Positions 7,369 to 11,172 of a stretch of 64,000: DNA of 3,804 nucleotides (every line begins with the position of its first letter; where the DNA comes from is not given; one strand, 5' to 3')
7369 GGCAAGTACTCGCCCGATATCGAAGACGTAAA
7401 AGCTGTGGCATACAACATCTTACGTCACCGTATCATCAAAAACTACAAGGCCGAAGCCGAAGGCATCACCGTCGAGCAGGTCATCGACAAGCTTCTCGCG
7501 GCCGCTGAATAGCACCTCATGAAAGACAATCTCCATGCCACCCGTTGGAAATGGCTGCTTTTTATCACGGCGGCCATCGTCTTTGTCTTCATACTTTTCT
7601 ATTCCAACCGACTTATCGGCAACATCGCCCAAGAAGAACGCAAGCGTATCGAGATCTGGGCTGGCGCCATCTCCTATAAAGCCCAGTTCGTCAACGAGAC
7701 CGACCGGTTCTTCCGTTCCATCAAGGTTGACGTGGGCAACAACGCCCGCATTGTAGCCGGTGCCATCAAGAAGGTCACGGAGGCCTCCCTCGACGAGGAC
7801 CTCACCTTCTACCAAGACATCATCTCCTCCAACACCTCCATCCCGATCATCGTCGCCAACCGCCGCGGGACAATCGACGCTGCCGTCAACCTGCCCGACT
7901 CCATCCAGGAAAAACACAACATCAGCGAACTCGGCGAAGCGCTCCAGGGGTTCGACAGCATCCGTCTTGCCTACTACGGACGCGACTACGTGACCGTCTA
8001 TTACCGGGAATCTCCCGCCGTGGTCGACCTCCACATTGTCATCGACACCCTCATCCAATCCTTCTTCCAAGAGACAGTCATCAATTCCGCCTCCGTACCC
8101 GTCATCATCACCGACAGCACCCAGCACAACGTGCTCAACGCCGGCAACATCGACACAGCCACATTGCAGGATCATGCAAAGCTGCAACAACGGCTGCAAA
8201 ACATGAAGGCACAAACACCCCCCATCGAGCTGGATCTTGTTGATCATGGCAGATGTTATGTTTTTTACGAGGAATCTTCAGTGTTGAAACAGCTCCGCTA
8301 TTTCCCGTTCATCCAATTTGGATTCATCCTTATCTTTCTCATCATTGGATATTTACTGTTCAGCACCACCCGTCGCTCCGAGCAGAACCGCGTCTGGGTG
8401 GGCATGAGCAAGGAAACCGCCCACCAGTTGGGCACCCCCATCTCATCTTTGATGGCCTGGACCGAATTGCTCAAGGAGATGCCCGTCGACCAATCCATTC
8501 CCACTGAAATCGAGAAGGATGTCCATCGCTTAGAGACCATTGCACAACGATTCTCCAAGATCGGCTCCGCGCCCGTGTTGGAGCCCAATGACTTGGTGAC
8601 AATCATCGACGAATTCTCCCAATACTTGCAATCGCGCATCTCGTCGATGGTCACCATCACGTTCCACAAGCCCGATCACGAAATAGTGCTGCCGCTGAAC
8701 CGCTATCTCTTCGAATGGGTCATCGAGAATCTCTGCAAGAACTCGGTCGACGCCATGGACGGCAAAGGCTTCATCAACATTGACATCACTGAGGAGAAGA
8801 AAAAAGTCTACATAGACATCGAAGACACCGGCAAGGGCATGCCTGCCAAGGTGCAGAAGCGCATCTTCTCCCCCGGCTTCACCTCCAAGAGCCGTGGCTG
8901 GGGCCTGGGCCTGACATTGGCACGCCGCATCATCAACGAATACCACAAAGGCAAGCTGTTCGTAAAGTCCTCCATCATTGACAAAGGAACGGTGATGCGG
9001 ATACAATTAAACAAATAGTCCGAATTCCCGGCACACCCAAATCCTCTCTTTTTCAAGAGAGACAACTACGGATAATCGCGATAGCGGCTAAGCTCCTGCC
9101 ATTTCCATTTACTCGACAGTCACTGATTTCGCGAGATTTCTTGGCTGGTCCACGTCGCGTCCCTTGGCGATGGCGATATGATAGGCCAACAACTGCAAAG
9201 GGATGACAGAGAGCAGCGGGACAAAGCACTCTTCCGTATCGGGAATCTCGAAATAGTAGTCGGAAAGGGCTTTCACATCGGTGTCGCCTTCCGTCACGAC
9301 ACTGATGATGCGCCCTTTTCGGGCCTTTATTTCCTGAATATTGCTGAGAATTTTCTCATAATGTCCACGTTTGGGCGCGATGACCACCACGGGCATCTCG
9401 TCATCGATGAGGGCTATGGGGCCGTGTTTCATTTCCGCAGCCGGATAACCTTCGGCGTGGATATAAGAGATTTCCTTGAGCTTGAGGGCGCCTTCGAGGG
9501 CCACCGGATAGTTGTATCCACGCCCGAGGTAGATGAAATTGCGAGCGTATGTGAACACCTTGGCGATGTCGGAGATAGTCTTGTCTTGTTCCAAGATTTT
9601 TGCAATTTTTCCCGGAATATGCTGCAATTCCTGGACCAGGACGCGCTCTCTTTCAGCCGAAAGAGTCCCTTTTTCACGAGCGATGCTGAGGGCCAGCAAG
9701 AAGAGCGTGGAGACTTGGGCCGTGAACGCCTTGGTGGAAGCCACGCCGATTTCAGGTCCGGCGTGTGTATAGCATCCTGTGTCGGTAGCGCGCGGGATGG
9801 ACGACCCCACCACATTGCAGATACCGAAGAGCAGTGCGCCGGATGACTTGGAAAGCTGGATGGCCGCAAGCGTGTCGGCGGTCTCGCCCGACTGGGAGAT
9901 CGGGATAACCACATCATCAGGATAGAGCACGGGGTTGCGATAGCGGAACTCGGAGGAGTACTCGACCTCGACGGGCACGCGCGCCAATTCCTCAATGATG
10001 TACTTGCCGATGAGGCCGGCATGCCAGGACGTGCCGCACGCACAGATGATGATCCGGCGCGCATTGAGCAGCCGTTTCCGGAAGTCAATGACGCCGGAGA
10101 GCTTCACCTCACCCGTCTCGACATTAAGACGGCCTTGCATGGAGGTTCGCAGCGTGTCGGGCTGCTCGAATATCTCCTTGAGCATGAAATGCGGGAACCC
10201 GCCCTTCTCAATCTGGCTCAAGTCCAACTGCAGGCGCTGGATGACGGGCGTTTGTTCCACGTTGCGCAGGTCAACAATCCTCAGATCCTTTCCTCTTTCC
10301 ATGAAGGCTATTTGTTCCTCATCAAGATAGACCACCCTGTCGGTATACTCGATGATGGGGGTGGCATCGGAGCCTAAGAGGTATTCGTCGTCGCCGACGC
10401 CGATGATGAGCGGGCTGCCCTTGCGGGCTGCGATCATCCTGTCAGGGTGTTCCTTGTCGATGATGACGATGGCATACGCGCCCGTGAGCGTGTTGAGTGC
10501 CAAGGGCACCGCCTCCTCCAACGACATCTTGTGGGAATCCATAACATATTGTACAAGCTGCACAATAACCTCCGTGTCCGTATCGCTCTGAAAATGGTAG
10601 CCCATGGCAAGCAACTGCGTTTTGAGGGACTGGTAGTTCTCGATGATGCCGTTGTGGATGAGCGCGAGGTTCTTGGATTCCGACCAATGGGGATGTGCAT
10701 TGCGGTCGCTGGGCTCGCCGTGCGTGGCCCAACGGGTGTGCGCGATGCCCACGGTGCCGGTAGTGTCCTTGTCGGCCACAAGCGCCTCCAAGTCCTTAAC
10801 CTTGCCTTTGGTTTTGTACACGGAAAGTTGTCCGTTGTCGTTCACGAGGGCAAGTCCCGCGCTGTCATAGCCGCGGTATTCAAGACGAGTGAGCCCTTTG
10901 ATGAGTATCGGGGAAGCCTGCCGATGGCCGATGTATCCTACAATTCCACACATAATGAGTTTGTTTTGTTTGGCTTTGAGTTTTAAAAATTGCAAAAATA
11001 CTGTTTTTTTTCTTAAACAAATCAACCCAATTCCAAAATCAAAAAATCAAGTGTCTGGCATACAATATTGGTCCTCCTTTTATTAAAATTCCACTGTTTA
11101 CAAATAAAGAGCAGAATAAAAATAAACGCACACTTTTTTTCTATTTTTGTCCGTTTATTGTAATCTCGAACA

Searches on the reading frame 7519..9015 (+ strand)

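Call 76: search_protein_families(library=ncbifam, proteins=[window:7519-9015:+], max_evalue=0.00001)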
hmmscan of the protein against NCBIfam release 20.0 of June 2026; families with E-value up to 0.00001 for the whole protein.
window:7519-9015:+ (499 aa): 63 families (the best 25 are shown)
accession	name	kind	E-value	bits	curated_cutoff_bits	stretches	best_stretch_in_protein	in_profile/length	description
NF008468.0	PRK11360.1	equivalog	6.2e-30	104.1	646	1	301-498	404-607/616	two-component system sensor histidine kinase AtoS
NF053867.1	SprKinKinDBac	equivalog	1.5e-24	86.4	775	1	271-497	257-495/500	sporulation kinase KinD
NF010411.0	PRK13837.1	equivalog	1.9e-20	72.5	647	1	353-497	516-673/828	two-component system VirA-like sensor kinase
NF046044.1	PnpS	equivalog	4.5e-20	72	400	1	300-497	177-389/390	two-component system histidine kinase PnpS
NF007688.0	PRK10364.1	equivalog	5.4e-20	71.6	479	1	398-497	352-449/460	two-component system sensor histidine kinase ZraS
TIGR02916.1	PEP_his_kin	equivalog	5.4e-19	68.2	300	1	331-497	517-678/679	XrtA/PEP-CTERM system histidine kinase PrsK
NF047497.1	HK_LIC_12097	equivalog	6.4e-17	61.3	500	1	385-495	252-362/367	LIC_12097 family sensor histidine kinase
NF008312.0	PRK11100.1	equivalog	1.8e-16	60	356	1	300-498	263-473/477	two-component system sensor histidine kinase CreC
NF038348.1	T2SS_HK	subfamily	1.5e-15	56.7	450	1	400-497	474-571/574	histidine kinase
NF041735.1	hist_kin_RppB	equivalog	2.2e-15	56.4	400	1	299-497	222-437/438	two-component system sensor histidine kinase RppB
NF047874.1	MASE3_PAS_HK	subfamily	3.9e-15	55.7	560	1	354-498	475-624/655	MASE3 domain-containing sensor histidine kinase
NF007004.0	PRK09467.1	equivalog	7.3e-15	54.7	415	1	301-497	240-434/440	two-component system sensor histidine kinase EnvZ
NF033092.0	HK_WalK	equivalog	3.2e-14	52.4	725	1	360-497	454-592/594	cell wall metabolism sensor histidine kinase WalK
TIGR02966.1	phoR_proteo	equivalog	6.2e-14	51.8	334.2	1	301-496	122-332/333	phosphate regulon sensor histidine kinase PhoR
NF008298.1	PRK11086.1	subfamily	1.3e-13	50.3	520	1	401-497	427-523/529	DcuS/MalK family sensor histidine kinase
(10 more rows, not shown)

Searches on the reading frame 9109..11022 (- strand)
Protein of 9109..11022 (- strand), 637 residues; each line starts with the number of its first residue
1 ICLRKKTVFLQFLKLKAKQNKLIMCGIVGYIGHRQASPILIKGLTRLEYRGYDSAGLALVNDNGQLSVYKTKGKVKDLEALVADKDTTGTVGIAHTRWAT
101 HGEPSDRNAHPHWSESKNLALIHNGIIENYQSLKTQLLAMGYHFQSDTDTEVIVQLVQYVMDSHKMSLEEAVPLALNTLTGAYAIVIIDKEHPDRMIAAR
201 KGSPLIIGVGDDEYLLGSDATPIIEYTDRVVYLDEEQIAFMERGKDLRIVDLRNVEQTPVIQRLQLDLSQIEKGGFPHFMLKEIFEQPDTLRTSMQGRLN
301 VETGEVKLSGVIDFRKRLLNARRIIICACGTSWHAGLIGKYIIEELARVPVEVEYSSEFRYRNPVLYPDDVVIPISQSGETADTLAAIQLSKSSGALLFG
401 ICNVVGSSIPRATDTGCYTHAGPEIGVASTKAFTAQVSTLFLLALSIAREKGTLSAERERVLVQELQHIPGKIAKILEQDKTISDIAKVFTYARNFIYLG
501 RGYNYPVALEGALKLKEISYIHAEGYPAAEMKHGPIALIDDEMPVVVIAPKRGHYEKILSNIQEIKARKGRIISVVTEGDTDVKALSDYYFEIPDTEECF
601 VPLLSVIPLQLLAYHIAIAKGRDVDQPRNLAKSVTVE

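Call 76: search_protein_families(library=ncbifam, proteins=[window:9109-11022:-], max_evalue=0.00001)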
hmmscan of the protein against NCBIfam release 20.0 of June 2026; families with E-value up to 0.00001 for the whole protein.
window:9109-11022:- (637 aa): 16 families
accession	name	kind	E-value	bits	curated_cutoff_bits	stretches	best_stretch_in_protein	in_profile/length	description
NF001484.0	PRK00331.1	subfamily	4e-256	851.1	381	1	24-637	1-601/601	isomerizing glutamine--fructose-6-phosphate transaminase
TIGR01135.1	glmS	equivalog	4.6e-248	824.7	418.05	1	25-637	1-607/607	glutamine--fructose-6-phosphate transaminase (isomerizing)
NF046059.1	NagB_SO3506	equivalog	2.1e-39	135.7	430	1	317-584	34-290/330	glucosamine-6-phosphate deaminase NagB-II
TIGR01134.1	purF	equivalog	1.3e-31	110.5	350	1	25-221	1-197/432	amidophosphoribosyltransferase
NF041128.1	glucosaP_deam_GlmD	equivalog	4.9e-31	108.1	580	1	317-634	27-321/323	glucosamine-6-phosphate deaminase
TIGR01536.1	asn_synth_AEB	equivalog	5.4e-14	52.1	267.1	1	25-200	1-140/517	asparagine synthase (glutamine-hydrolyzing)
NF006949.0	PRK09431.1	equivalog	1.4e-11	43.7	499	1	93-230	46-172/554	asparagine synthase B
NF040776.2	AlsR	equivalog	1.5e-11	43.7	400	1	365-450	173-259/279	transcriptional repressor AlsR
TIGR02815.1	agaS_fam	subfamily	2.2e-11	43.3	529.2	1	281-628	6-355/372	putative sugar isomerase, AgaS family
TIGR03104.1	trio_amidotrans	equivalog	1.3e-10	40.1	570.1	1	88-157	40-108/589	N-acetylglutaminylglutamine amidotransferase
NF008458.0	PRK11337.1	equivalog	7.2e-09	35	378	1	365-418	185-238/293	MurR/RpiR family transcriptional regulator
NF008481.0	PRK11382.1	equivalog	8.1e-08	31.8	430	1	321-629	44-333/340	fructoselysine 6-phosphate deglycase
TIGR03108.1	eps_aminotran_1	hypoth_equivalog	1.6e-07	30.4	816.9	1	91-156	44-107/628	XrtA/PEP-CTERM system amidotransferase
NF003915.0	PRK05441.1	subfamily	9.3e-07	28.1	168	1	367-438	130-203/300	N-acetylmuramic acid 6-phosphate etherase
TIGR03127.2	RuMP_HxlB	equivalog_domain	2.3e-06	27.6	160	0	305-421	14-125/178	6-phospho-3-hexuloisomerase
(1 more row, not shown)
